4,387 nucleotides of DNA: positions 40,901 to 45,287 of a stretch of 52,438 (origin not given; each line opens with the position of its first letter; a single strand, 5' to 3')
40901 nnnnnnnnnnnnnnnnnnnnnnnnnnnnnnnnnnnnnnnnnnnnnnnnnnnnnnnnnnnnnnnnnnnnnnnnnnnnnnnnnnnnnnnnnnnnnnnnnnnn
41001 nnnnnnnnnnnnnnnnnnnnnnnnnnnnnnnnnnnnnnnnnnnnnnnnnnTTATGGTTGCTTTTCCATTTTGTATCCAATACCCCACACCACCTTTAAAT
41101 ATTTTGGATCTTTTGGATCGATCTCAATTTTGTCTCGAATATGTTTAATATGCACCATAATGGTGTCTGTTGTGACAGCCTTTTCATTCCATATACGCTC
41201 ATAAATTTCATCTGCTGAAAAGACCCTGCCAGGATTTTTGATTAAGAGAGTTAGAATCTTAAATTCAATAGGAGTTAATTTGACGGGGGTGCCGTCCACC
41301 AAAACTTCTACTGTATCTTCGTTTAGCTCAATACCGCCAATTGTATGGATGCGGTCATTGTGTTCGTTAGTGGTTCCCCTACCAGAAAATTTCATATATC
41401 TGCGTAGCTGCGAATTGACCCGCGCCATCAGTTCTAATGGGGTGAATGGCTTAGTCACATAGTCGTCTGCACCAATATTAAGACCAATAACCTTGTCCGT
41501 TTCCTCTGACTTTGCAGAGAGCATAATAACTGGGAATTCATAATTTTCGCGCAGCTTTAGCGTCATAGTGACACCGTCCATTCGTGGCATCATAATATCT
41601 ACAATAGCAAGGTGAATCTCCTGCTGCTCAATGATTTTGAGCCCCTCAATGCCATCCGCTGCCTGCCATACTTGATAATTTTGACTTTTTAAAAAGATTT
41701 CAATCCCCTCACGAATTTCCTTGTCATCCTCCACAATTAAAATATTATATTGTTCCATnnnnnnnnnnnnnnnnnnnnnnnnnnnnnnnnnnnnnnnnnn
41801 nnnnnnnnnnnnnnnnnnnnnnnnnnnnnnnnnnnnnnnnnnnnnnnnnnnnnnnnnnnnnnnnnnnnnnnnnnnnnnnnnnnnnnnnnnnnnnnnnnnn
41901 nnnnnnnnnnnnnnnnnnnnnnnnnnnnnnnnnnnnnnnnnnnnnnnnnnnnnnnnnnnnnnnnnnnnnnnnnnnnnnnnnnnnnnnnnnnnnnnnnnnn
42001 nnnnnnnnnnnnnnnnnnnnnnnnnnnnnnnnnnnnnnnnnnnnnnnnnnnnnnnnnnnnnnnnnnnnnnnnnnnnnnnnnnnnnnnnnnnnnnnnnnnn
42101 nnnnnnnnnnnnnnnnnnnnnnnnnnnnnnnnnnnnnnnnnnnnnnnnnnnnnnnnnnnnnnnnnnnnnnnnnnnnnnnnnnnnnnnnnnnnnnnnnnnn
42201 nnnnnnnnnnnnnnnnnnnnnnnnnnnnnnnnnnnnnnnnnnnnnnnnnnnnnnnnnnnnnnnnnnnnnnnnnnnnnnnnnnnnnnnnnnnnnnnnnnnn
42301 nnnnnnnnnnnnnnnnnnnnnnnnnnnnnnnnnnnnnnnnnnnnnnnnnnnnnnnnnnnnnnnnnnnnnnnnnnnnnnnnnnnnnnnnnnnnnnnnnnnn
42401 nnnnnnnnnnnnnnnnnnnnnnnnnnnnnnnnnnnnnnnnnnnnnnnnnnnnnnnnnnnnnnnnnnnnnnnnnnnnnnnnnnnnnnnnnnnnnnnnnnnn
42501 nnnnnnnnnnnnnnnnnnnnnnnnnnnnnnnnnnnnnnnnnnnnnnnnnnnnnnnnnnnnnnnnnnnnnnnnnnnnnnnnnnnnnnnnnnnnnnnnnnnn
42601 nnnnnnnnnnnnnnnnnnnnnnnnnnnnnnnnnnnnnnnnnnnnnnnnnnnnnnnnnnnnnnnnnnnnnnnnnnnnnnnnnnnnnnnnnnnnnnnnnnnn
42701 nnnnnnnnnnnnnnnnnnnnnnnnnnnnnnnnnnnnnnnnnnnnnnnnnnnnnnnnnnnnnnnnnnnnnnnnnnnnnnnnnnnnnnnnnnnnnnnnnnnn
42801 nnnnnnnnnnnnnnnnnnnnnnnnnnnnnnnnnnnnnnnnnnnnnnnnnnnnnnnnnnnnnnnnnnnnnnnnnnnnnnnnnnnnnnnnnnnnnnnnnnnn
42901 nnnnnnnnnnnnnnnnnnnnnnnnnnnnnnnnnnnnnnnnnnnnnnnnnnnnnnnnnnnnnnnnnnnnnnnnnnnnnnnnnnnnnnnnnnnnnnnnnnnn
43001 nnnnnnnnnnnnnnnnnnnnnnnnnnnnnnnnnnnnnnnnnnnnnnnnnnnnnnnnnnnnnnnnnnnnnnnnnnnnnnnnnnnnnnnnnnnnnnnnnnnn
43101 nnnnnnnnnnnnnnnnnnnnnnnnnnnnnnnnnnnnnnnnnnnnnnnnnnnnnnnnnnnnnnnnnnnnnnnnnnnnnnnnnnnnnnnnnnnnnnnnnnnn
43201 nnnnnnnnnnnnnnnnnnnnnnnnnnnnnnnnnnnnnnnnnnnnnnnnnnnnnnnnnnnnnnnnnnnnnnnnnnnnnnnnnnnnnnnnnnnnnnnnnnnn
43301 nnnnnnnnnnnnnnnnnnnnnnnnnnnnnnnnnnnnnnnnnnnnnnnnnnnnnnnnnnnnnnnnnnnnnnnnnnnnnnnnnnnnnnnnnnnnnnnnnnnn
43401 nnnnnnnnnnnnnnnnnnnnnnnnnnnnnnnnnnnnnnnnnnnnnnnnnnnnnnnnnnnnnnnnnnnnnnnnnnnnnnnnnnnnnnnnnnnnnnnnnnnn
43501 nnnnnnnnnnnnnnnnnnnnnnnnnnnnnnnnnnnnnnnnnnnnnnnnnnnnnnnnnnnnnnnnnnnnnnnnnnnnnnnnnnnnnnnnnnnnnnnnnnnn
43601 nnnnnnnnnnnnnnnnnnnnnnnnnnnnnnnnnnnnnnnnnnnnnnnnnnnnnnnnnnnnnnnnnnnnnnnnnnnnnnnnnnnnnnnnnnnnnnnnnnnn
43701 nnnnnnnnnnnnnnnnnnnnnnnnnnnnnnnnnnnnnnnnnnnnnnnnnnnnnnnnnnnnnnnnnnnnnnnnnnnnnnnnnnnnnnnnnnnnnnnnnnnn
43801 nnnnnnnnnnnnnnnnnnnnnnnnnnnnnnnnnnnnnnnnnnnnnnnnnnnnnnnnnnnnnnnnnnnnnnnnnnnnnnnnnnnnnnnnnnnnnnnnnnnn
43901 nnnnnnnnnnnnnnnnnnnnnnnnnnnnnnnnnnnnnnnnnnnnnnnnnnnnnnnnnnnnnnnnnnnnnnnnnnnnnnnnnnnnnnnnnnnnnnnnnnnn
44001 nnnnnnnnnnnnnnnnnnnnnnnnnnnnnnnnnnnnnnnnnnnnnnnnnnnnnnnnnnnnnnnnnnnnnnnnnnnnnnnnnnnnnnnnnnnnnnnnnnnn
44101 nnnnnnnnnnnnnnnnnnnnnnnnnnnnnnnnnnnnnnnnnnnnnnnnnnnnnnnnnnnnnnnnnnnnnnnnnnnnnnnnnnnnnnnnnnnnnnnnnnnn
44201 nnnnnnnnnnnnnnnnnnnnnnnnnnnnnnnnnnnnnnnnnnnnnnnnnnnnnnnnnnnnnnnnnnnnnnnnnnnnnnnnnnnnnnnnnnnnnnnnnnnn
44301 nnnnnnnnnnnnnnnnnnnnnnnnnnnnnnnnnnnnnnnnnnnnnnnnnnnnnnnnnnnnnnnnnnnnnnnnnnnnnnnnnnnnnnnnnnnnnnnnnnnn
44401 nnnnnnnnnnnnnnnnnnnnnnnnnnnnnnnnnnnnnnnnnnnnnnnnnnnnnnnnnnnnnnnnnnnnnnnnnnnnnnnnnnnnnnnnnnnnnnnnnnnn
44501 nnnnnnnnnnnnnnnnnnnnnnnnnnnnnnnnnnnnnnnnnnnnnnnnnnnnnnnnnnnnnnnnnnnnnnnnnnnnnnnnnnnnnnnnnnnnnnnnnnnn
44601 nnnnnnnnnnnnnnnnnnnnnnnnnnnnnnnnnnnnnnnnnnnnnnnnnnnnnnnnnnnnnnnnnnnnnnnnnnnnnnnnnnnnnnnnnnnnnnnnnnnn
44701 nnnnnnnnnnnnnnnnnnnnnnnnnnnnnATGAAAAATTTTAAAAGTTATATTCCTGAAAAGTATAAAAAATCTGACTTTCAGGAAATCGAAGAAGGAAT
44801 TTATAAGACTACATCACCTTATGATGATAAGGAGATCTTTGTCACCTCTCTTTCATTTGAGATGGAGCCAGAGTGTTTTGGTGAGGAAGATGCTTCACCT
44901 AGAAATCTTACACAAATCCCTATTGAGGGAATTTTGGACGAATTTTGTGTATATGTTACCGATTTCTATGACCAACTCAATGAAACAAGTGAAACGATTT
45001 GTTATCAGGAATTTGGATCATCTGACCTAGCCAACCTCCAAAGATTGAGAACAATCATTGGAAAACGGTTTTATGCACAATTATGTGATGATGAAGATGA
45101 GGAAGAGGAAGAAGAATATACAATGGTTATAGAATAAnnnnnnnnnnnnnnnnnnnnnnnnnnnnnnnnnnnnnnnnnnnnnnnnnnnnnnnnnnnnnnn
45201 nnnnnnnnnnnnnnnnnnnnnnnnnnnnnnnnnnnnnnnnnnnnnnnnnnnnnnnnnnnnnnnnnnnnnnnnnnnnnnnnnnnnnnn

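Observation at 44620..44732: Repeat E module supplies a Shine-Dalgarno site, and in two cases the start codon, to unrelated genes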

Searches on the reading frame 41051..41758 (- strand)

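Call 61: search_protein_families(library=pfam, proteins=[window:41051-41758:-], max_evalue=0.00001)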
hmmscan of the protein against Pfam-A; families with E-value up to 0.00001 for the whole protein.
window:41051-41758:- (235 aa): 2 families
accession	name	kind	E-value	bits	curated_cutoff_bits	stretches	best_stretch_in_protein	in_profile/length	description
PF00072.30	Response_reg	-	2.8e-29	101.9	30.2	1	6-115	1-111/111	Response regulator receiver domain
PF00486.34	Trans_reg_C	-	5e-25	87.8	26.2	1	156-231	1-77/77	Transcriptional regulatory protein, C terminal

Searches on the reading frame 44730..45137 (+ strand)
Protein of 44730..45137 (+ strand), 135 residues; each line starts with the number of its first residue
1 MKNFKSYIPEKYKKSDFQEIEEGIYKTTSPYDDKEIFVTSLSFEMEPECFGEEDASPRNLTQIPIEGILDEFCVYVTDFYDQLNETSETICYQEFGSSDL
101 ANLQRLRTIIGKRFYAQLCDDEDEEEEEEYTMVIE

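Call 14: search_protein_families(library=pfam, proteins=[window:44730-45137:+])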
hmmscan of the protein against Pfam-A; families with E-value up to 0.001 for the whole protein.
window:44730-45137:+ (135 aa): 0 families

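Call 25: find_homologous_proteins(query=window:44730-45137:+)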
Query window:44730-45137:+ (135 aa): 747 proteins with E <= 0.001 among 768 candidates; the best 120 are listed.
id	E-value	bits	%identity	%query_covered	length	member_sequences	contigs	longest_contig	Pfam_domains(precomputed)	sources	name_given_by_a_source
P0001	6.9e-83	293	100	100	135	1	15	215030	-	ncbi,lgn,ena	-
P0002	8.1e-69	248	83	100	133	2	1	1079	-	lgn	-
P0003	9.7e-69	248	83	100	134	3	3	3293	-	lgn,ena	-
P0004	1.5e-68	247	83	100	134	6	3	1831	-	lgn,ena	-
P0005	1.9e-68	247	81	100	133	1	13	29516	-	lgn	-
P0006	3.3e-68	246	83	100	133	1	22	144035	-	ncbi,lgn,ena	-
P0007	1.6e-67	244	80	100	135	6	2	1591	-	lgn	-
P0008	3.7e-66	239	81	100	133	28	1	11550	-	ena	-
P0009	4.2e-66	239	81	100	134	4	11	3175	-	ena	-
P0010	4.3e-66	239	80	100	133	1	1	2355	-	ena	-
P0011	4.9e-66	239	82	100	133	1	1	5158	-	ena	-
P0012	7.8e-65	235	79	100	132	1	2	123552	-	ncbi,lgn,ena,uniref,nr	ncbi:hypothetical protein [Pseudoflavonifractor sp. 524-17]|uniref:hypothetical protein n=1 Tax=Pseu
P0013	9.5e-60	219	77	100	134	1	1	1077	-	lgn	-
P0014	9.1e-58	212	74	100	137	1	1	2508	-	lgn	-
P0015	1.9e-57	211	74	100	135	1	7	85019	-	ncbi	-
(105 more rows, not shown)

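Call 26: find_encoding_contigs(protein=P0001, flank=3000, max_places=4)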
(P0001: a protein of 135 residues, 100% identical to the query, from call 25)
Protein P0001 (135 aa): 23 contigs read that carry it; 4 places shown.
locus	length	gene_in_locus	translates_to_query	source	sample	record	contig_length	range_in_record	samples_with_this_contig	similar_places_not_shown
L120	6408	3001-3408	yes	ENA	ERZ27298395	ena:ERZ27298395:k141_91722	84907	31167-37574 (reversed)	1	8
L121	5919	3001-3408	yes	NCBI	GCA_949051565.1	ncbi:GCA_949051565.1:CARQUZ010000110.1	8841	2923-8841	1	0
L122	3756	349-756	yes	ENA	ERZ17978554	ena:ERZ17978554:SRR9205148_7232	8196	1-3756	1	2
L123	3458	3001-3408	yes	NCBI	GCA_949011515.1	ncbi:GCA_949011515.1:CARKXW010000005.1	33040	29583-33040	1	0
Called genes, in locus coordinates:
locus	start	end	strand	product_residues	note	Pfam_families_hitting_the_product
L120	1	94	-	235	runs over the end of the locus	PF00072:Response_reg, PF00486:Trans_reg_C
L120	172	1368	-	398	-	PF20706:GT4-conflict, PF13439:Glyco_transf_4, PF13579:Glyco_trans_4_4, PF00534:Glycos_transf_1, PF13692:Glyco_trans_1_4, PF13524:Glyco_trans_1_2 (faint)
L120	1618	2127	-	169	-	PF09335:VTT_dom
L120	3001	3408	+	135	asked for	-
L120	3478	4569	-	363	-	PF04346:EutH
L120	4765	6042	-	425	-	-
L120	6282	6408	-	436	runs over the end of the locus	PF00005:ABC_tran, PF08352:oligo_HPY (weak)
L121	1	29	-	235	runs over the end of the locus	PF00072:Response_reg, PF00486:Trans_reg_C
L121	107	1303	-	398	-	PF20706:GT4-conflict, PF13439:Glyco_transf_4, PF13579:Glyco_trans_4_4, PF00534:Glycos_transf_1, PF13692:Glyco_trans_1_4, PF13524:Glyco_trans_1_2 (faint)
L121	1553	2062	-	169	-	PF09335:VTT_dom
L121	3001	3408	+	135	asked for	-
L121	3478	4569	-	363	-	PF04346:EutH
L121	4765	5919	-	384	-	?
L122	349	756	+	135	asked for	-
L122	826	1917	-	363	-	PF04346:EutH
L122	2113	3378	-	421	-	-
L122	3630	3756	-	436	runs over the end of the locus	PF00005:ABC_tran, PF08352:oligo_HPY (weak)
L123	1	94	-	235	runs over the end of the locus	PF00072:Response_reg, PF00486:Trans_reg_C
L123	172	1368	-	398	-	PF20706:GT4-conflict, PF13439:Glyco_transf_4, PF13579:Glyco_trans_4_4, PF00534:Glycos_transf_1, PF13692:Glyco_trans_1_4, PF13524:Glyco_trans_1_2 (faint)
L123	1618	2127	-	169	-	PF09335:VTT_dom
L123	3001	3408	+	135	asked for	-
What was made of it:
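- One 65-nt unit is gained or lost between strains (call 26).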

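Call 27: find_encoding_contigs(protein=P0006, flank=3000, max_places=3)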
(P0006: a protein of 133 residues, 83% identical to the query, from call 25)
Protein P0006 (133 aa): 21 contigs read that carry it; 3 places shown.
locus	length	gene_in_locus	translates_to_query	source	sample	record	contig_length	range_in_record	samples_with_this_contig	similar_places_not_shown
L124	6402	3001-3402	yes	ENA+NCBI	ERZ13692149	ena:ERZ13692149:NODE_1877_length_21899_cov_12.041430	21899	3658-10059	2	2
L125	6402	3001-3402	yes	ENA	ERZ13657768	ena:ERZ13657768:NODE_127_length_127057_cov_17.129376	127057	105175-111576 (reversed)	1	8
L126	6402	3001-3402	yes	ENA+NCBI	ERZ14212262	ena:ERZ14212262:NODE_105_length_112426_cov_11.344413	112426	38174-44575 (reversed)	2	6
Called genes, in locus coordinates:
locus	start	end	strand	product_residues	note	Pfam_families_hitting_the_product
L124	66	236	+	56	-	-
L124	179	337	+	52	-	-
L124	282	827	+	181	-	PF04647:AgrB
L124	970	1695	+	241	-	PF00072:Response_reg, PF04397:LytTR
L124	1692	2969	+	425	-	PF02518:HATPase_c, PF14501:HATPase_c_5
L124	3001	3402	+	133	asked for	-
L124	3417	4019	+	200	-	PF04647:AgrB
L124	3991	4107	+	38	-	-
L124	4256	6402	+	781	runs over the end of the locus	-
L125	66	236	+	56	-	-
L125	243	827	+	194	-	PF04647:AgrB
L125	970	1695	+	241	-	PF00072:Response_reg, PF04397:LytTR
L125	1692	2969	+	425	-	PF02518:HATPase_c, PF14501:HATPase_c_5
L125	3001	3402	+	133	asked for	-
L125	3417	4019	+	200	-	PF04647:AgrB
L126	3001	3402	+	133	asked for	-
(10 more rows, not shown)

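Call 28: find_encoding_contigs(protein=P0012, flank=3000, max_places=2)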
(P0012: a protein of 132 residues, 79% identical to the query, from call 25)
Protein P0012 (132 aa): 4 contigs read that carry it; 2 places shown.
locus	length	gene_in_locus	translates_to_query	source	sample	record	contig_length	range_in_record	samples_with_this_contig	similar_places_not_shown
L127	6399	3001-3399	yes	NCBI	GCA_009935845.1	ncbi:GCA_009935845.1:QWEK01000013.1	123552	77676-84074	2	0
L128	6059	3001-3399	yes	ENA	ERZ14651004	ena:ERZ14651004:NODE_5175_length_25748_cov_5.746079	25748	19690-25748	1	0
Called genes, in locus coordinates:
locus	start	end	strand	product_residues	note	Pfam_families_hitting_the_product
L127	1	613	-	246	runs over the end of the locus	PF01643:Acyl-ACP_TE, PF13279:4HBT_2 (faint), PF20791:Acyl-ACP_TE_C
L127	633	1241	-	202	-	-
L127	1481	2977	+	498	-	PF00749:tRNA-synt_1c, PF19269:Anticodon_2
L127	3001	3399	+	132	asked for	-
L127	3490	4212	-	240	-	PF04542:Sigma70_r2, PF04545:Sigma70_r4, PF01381:HTH_3 (weak)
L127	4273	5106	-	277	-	PF03419:Peptidase_U4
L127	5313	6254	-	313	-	PF02368:Big_2 (weak), PF20578:aBig_2 (faint), PF26182:Ig_NUP210_5th (faint), PF21764:Invasin_D4 (faint), PF02368:Big_2 (weak)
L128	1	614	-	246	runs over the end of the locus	PF01643:Acyl-ACP_TE, PF13279:4HBT_2 (faint), PF20791:Acyl-ACP_TE_C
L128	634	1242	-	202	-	-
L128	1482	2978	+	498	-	PF00749:tRNA-synt_1c, PF19269:Anticodon_2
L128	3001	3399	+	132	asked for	-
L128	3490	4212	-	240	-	PF04542:Sigma70_r2, PF04545:Sigma70_r4, PF01381:HTH_3 (weak)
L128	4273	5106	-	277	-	PF03419:Peptidase_U4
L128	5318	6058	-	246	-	?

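Call 36: find_encoding_contigs(protein=P0005, flank=2500, max_places=2)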
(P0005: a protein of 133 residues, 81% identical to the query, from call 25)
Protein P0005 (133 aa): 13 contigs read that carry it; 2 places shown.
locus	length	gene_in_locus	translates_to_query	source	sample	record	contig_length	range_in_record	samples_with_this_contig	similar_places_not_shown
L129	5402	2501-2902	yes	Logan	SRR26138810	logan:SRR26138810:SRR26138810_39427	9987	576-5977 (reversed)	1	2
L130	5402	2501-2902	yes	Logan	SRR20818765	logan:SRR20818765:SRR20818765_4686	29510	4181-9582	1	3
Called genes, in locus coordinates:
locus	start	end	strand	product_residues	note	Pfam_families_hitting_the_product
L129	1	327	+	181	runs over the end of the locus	PF04647:AgrB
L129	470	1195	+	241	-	PF00072:Response_reg, PF04397:LytTR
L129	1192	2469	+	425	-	PF02518:HATPase_c, PF14501:HATPase_c_5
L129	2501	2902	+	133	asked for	-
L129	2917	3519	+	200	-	PF04647:AgrB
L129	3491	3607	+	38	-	-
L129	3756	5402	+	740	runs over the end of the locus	?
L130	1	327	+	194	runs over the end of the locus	PF04647:AgrB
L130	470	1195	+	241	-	PF00072:Response_reg, PF04397:LytTR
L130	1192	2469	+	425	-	PF02518:HATPase_c, PF14501:HATPase_c_5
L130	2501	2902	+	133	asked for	-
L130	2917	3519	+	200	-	PF04647:AgrB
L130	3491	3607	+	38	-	-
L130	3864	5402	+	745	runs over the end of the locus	-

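Call 37: find_encoding_contigs(protein=P0008, flank=2500, max_places=2)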
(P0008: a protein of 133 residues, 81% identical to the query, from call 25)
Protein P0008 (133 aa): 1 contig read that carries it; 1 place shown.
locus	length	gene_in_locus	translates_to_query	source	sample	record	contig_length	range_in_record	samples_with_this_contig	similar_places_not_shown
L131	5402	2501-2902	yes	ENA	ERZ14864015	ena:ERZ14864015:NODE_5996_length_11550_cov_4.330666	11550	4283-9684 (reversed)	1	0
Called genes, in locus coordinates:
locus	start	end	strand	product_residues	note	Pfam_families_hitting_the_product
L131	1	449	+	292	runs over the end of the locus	PF03976:PPK2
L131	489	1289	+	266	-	PF17774:YlmH_RBD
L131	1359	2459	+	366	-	-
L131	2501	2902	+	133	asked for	-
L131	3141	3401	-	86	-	PF01649:Ribosomal_S20p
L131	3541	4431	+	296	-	PF03418:Peptidase_A25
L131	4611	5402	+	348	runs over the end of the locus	PF07454:SpoIIP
